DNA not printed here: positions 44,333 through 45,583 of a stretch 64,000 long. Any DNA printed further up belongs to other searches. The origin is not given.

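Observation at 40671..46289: NAD-type formate dehydrogenase with a split and permuted alpha subunit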

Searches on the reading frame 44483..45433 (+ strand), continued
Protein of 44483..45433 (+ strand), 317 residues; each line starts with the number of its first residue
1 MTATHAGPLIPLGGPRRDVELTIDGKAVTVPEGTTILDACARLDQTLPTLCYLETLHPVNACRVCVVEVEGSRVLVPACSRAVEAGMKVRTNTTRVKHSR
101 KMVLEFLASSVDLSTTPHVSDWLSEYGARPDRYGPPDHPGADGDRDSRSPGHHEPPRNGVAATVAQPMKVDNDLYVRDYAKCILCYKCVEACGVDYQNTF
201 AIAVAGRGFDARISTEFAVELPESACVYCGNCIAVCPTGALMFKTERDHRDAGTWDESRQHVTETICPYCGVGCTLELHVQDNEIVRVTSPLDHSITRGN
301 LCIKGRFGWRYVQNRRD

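Call 17: search_solved_structures(query=window:44483-45433:+, show_alignments=3)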
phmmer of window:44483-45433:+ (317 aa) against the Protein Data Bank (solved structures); distinct sequences matched with E-value up to 0.001: 84 (the best 60 are shown).
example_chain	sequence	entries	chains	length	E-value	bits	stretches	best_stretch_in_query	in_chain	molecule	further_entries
9wxb_B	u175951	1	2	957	4.5e-51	177.4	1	18-315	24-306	Formate dehydrogenase alpha subunit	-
6tg9_A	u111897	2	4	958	3e-48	168.1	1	12-313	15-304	Formate dehydrogenase subunit alpha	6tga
8oh5_C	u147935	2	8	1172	2e-38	135.8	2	170-313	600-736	Formate dehydrogenase-O, major subunit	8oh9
9bov_A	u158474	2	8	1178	6.6e-36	127.5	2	176-315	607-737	Molybdopterin oxidoreductase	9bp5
7vw6_A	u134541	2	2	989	2.5e-35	125.6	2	181-314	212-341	Formate dehydrogenase | Tungsten-containing formate dehydrogenase alpha subunit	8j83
7t2r_A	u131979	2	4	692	2.6e-35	125.6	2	17-108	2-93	NiFe hydrogenase subunit A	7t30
7e5z_A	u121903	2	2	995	2.6e-35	125.6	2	181-314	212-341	Formate dehydrogenase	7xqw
8a6t_A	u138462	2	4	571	1.3e-34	123.2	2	171-286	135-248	Electron bifurcating hydrogenase subunit HydA1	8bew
7q4v_A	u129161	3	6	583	4.3e-34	121.6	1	18-249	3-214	Iron hydrogenase HydA1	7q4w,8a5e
7p5h_A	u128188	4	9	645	6.6e-26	94.6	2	172-249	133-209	Fe-hydrogenase, subunit alpha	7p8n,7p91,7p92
7arc_G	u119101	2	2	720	7.4e-25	91.2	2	15-109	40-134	75 kDa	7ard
7zm7_A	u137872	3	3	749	1.4e-23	87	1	17-308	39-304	NADH-ubiquinone oxidoreductase-like protein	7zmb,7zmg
5o31_G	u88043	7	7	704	1.7e-23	86.7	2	19-111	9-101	NADH-ubiquinone oxidoreductase 75 kDa subunit, mitochondrial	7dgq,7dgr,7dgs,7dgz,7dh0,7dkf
5lnk_3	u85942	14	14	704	1.7e-23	86.7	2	19-111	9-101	Mitochondrial complex I, 75 kDa subunit | NADH:ubiquinone oxidoreductase core subunit S1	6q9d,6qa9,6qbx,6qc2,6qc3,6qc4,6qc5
7qsd_G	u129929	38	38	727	1.9e-23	86.6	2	19-111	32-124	NADH-ubiquinone oxidoreductase 75 kDa subunit, mitochondrial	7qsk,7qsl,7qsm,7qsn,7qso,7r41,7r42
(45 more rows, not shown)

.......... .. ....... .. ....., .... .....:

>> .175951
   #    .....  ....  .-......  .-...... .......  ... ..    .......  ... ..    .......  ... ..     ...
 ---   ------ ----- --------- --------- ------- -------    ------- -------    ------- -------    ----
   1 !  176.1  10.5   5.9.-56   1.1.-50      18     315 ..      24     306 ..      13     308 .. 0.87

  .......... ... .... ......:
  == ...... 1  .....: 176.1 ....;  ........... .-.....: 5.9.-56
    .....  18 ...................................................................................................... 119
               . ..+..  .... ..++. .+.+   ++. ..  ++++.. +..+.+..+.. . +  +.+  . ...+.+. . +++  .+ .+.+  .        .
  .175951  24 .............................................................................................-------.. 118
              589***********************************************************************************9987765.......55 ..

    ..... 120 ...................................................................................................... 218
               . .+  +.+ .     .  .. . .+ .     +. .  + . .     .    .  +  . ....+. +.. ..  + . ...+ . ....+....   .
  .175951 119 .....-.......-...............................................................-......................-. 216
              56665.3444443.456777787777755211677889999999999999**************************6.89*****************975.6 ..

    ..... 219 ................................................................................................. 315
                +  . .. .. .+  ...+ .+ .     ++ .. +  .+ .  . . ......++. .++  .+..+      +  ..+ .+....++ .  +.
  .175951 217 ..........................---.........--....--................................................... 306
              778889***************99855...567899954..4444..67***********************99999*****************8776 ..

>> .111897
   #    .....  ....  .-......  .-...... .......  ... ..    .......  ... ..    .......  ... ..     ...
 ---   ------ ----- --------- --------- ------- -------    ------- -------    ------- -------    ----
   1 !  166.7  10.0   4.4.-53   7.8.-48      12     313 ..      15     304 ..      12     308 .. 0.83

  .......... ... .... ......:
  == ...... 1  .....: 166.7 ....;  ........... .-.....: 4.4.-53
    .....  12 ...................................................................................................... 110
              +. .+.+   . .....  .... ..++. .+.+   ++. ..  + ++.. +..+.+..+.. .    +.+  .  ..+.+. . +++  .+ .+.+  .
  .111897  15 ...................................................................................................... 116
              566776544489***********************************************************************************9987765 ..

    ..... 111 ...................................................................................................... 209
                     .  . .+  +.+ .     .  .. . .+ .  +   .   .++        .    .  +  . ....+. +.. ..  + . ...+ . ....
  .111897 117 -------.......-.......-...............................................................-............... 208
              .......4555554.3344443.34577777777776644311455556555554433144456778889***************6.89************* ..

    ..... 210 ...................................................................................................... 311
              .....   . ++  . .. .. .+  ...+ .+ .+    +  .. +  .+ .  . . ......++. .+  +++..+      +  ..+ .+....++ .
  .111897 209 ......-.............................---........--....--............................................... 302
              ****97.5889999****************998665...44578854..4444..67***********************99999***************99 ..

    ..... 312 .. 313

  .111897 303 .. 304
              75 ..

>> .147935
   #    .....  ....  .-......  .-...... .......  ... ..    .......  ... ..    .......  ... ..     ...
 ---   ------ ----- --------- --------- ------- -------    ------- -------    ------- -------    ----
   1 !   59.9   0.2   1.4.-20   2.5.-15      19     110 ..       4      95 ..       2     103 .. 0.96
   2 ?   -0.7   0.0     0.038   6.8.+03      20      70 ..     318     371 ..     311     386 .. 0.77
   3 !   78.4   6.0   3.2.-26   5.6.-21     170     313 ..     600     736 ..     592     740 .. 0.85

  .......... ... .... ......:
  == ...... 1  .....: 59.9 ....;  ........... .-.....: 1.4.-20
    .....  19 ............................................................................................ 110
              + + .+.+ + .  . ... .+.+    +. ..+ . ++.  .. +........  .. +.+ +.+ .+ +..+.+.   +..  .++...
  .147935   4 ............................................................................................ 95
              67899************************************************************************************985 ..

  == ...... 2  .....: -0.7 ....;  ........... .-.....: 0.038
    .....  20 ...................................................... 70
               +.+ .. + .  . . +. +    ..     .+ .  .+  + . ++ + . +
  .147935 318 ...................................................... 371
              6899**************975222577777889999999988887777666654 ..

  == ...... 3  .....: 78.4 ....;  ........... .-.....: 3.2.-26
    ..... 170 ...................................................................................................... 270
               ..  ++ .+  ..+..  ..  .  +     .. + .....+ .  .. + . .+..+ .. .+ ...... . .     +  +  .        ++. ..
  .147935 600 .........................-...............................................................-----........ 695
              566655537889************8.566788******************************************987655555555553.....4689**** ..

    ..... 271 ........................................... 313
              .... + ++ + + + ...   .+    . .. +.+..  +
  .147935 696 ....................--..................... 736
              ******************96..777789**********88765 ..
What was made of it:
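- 44483..45436 (+): Fe-S subunit (FES), 317 aa. It corresponds to the N-terminal third of a fused alpha. Cluster ligands are: [2Fe-2S] C51/C62/C65/C79; two ferredoxin-type [4Fe-4S] C182/185/188/192 and C226/229/232/236; FS0 [4Fe-4S] C267/270/274/302 with K304. The stop comes 3 residues after the end of the homology. Aligns to FdsA 6tg9_A 15-304 and 9wxb_B 24-306 (call 17).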

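Call 21: find_encoding_contigs(protein=P0104, flank=8000, max_places=3)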
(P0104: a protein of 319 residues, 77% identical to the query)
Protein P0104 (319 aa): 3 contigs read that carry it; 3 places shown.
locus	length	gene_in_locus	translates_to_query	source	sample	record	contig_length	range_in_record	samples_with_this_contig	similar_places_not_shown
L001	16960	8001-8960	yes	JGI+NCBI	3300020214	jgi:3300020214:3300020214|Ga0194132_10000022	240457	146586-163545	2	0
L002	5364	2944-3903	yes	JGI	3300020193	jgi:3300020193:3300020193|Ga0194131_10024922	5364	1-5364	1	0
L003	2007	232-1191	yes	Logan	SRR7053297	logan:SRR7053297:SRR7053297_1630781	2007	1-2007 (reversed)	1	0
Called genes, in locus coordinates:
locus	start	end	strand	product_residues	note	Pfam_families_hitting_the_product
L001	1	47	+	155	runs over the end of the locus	-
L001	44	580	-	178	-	PF05163:DinB, PF12867:DinB_2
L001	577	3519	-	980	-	PF00246:Peptidase_M14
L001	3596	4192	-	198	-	-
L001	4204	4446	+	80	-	PF00384:Molybdopterin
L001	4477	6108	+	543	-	PF00384:Molybdopterin, PF01568:Molydop_binding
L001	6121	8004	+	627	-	PF01257:2Fe-2S_thioredx, PF01512:Complex1_51K, PF10531:SLBB, PF22461:SLBB_2 (weak), PF10589:NADH_4Fe-4S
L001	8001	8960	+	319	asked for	PF13510:Fer2_4, PF13187:Fer4_9 (faint), PF13237:Fer4_10 (faint), PF22117:Fer4_Nqo3 (weak), PF12838:Fer4_7, PF00037:Fer4 (weak), PF04879:Molybdop_Fe4S4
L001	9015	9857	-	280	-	PF02634:FdhD-NarQ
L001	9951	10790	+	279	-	PF00293:NUDIX (faint)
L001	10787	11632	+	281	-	PF00753:Lactamase_B, PF17778:WHD_BLACT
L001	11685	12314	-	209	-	PF00440:TetR_N, PF02909:TetR_C_1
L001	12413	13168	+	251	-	PF00005:ABC_tran, PF13304:AAA_21 (faint)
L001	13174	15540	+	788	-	PF02687:FtsX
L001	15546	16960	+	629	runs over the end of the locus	PF00144:Beta-lactamase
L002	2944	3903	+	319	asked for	PF13510:Fer2_4, PF13187:Fer4_9 (faint), PF13237:Fer4_10 (faint), PF22117:Fer4_Nqo3 (weak), PF12838:Fer4_7, PF00037:Fer4 (weak), PF04879:Molybdop_Fe4S4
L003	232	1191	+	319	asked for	PF13510:Fer2_4, PF13187:Fer4_9 (faint), PF13237:Fer4_10 (faint), PF22117:Fer4_Nqo3 (weak), PF12838:Fer4_7, PF00037:Fer4 (weak), PF04879:Molybdop_Fe4S4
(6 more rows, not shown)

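Call 26: search_protein_representatives(protein=window:44483-45433:+)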
Query: 317 residues. Proteins with E-value up to 0.001 (for the whole library): 14095; up to 1e-10: 6543; up to 1e-30: 762. The best 150 are listed.
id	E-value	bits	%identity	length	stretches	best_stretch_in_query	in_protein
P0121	2.2e-123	428.2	70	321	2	160-315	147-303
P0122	1.6e-104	366.2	75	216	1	103-315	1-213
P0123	4.6e-102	358.1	69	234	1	88-315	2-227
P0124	2.8e-101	355.5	64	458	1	45-317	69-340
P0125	2.1e-98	346.1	69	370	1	87-315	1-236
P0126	3.9e-98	345.2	66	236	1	19-254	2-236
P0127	1.1e-96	340.4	57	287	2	169-310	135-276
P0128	5.7e-94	331.5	57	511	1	15-317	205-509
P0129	7.0e-92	324.6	91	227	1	1-159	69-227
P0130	1.6e-91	323.5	67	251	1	8-232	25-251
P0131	2.1e-90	319.8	77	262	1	87-267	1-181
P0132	3.8e-90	319.0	75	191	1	138-313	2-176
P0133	4.2e-88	312.2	67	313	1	25-256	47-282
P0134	4.9e-86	305.5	43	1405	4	173-314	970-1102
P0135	3.4e-82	292.8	75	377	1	141-315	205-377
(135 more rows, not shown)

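Call 29: find_related_loci(query=A2, collection=genome_contigs, flank=9000)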
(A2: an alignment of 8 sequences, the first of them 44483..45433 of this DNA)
Query A2 (317 aa) in genome_contigs; peptide patterns used: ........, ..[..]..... (x = any residue, [..] = any of these).
600 stretches matched a pattern (row limit reached: there are more); 491 encode a relative of the query (tblastn E <= 1e-3); the best 80 are kept; 80 distinct loci.
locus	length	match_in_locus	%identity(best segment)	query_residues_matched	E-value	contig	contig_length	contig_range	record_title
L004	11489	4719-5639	75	9-315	2e-148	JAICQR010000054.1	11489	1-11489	MAG: Gemmatimonadales bacterium isolate TY_HY_2_bin.57 k141_2140700_length_11489_cov_10.2989, whole genome shotgun seque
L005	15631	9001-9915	68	13-317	2e-141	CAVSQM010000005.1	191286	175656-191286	MAG: uncultured Solirubrobacteraceae bacterium isolate MFD05747.bin.3.196 genome assembly, contig: contig_21321, whole g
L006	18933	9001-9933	66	7-315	1e-141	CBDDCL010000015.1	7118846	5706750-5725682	MAG: Bryobacterales bacterium isolate 9a5723b4-f69d-4256-802c-3c242fd87eb7 genome assembly, contig: contig_9, whole geno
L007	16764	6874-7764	72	19-315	5e-141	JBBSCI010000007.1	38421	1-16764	MAG: Candidatus Limnocylindrales bacterium isolate metawrap_la6_14 metawrap_la6_14_K_11943_L_38421_cov_10.0000, whole ge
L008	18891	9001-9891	73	19-315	3e-140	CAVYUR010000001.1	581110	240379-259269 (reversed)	MAG: uncultured Chloroflexia bacterium isolate MFD04935.bin.2.65 genome assembly, contig: contig_16281, whole genome sho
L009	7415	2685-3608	67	8-315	1e-138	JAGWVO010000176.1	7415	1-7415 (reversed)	MAG: Planctomycetota bacterium isolate REEB421 contig-150_17873, whole genome shotgun sequence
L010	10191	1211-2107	71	15-315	4e-138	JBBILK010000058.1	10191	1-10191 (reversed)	MAG: Actinomycetota bacterium isolate BR1F70218_bin_207 NODE_2321_length_10191_cov_4.303177, whole genome shotgun sequen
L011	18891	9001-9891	68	19-315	1e-137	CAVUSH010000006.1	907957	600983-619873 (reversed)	MAG: uncultured Chloroflexia bacterium isolate MFD05942.bin.2.270 genome assembly, contig: contig_6407, whole genome sho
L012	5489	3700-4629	67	8-317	6e-138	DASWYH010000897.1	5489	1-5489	MAG TPA_asm: Gemmata sp. isolate SMAG_U3706 k141_132721, whole genome shotgun sequence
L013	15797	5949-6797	68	10-315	7e-137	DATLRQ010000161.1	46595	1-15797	MAG TPA_asm: Candidatus Micrarchaeaceae archaeon isolate SMAG_U13908 k141_981419, whole genome shotgun sequence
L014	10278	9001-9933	71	7-315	6e-137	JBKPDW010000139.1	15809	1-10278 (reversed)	MAG: Acidobacteriota bacterium isolate GB_EKS_MAG_00014 GB_EKS_000000964561, whole genome shotgun sequence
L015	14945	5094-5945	67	10-316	9e-136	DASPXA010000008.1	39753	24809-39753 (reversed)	MAG TPA_asm: Verrucomicrobiia bacterium isolate SMAG_U11555 k141_607059, whole genome shotgun sequence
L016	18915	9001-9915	66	9-315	2e-134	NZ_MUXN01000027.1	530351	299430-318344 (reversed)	Amycolatopsis azurea DSM 43854 contig_27, whole genome shotgun sequence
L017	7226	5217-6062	65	8-313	3e-133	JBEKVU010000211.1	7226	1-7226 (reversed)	MAG: Candidatus Acidiferrum sp. isolate SPRUCE 611 SPRUCE_611_211, whole genome shotgun sequence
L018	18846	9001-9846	65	8-313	2e-132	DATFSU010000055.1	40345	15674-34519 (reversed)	MAG TPA_asm: Candidatus Angelobacter sp. isolate SMAG_U9392 k141_6860425, whole genome shotgun sequence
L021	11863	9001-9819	68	19-315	3e-131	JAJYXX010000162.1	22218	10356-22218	MAG: Chloroflexi bacterium isolate FK3.bin76 NODE_4577_length_22218_cov_6.078856, whole genome shotgun sequence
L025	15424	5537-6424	66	17-312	6e-128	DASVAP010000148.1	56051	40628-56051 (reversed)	MAG TPA_asm: Planctomycetota bacterium isolate SMAG_U1956 k141_499154, whole genome shotgun sequence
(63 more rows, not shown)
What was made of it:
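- The hosts are mostly aerobic soil lineages (call 29).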

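Call 38: search_protein_families(library=ncbifam, proteins=[window:44483-45433:+])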
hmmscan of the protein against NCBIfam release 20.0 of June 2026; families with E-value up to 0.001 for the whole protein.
window:44483-45433:+ (317 aa): 44 families (the best 25 are shown)
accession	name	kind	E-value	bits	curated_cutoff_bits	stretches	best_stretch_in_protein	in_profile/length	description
NF040763.1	FeFe_hydrog_A6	exception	2.1e-48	165.1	765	2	19-110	1-92/571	NADH-dependent [FeFe] hydrogenase, group A6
TIGR01973.1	NuoG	equivalog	1.9e-38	132.7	470.05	2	21-107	1-87/606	NADH-quinone oxidoreductase subunit NuoG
NF005745.0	PRK07569.1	equivalog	1.6e-37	129.2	333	2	20-109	5-94/238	bidirectional hydrogenase complex protein HoxU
NF040762.1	Hydr_FeFe_Clost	exception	4.5e-28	98.2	900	2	20-107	2-89/572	ferredoxin hydrogenase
NF006305.0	PRK08493.1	equivalog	5e-27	94.3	591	2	19-106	2-87/819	NADH-quinone oxidoreductase subunit G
NF005895.0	PRK07860.1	equivalog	3e-25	88.4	802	2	17-107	16-108/811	NADH-quinone oxidoreductase subunit G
NF009454.0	PRK12814.1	equivalog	1.2e-20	73.4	916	1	18-107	3-92/657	putative NADPH-dependent glutamate synthase small subunit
TIGR01591.1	Fdh-alpha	equivalog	6.6e-15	54.2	666.25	1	265-314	1-50/672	formate dehydrogenase subunit alpha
TIGR02512.1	FeFe_hydrog_A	subfamily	1.1e-13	50.8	405.95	1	176-270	3-95/375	[FeFe] hydrogenase, group A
NF041513.1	formate_DH_Act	exception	3.5e-10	38.3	1400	1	257-308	37-88/1067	formate dehydrogenase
NF004537.0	PRK05888.1-3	equivalog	1.3e-08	34.6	163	1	225-246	114-135/204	NADH-quinone oxidoreductase subunit NuoI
NF042909.1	FMH_DH_FwdF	exception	6.4e-08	32.1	375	1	178-272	53-145/336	tungsten-dependent formylmethanofuran dehydrogenase subunit FwdF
NF045874.1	Vhu_polyferre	exception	9.1e-08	31.2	600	1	166-249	143-219/381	F420-non-reducing hydrogenase associated-polyferredoxin VhuB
TIGR01971.1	NuoI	subfamily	3.9e-07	29.7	113.05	1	212-272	32-88/121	NADH-quinone oxidoreductase, chain I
TIGR01553.1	formate-DH-alph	equivalog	7.7e-07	27.2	814.2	1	252-315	34-104/1009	formate dehydrogenase-N subunit alpha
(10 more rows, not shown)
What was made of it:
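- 45263..45424 (+): The FS0 (MopB [4Fe-4S]) domain, encoded at the 3' end of the Fe-S gene instead of the 5' end of the catalytic gene. TIGR01591 profile positions 1-50 on residues 265-314 (call 38).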

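Call 52: search_protein_families(library=pfam, proteins=[L021:301-2148:+, L021:2148-5066:+, L021:5500-6726:-, L021:5145-6062:-, L025:112-3462:+, L025:6426-7475:+, L025:7613-9694:+, L025:6624-8366:-])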
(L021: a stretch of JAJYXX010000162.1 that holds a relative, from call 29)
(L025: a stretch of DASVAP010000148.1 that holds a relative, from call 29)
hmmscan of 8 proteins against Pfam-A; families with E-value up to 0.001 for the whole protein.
L021:301-2148:+ (616 aa): 0 families

L021:2148-5066:+ (973 aa): 5 families
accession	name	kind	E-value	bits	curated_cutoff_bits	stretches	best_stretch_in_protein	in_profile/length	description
PF16640.11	Big_3_5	-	4.8e-09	37.1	35.5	0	791-870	4-81/88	Bacterial Ig-like domain (group 3)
PF02369.22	Big_1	-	2.5e-08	34.4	34.9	0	797-865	15-86/93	Bacterial Ig-like domain (group 1)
PF12228.14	DUF3604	-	0.00047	19.2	20.4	0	419-477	7-67/591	Protein of unknown function (DUF3604)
PF17789.7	MG4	-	0.00071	20.2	24.7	0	899-941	20-64/95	Macroglobulin domain MG4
PF02811.25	PHP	-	0.00082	20.2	26.4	0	453-477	16-40/164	PHP domain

L021:5500-6726:- (408 aa): 0 families

L021:5145-6062:- (305 aa): 0 families

L025:112-3462:+ (1117 aa): 1 family
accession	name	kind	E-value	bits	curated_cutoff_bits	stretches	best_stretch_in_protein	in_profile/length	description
PF23759.1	GBD_T9SS_assoc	-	2.3e-08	34.8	27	0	290-405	2-105/116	Galactose binding domain-like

L025:6426-7475:+ (350 aa): 0 families

L025:7613-9694:+ (694 aa): 0 families

L025:6624-8366:- (580 aa): 1 family
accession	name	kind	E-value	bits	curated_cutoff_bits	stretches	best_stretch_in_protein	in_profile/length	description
PF09997.14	DUF2238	-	1.7e-54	183.9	26.4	1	386-531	4-140/140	Predicted membrane protein (DUF2238)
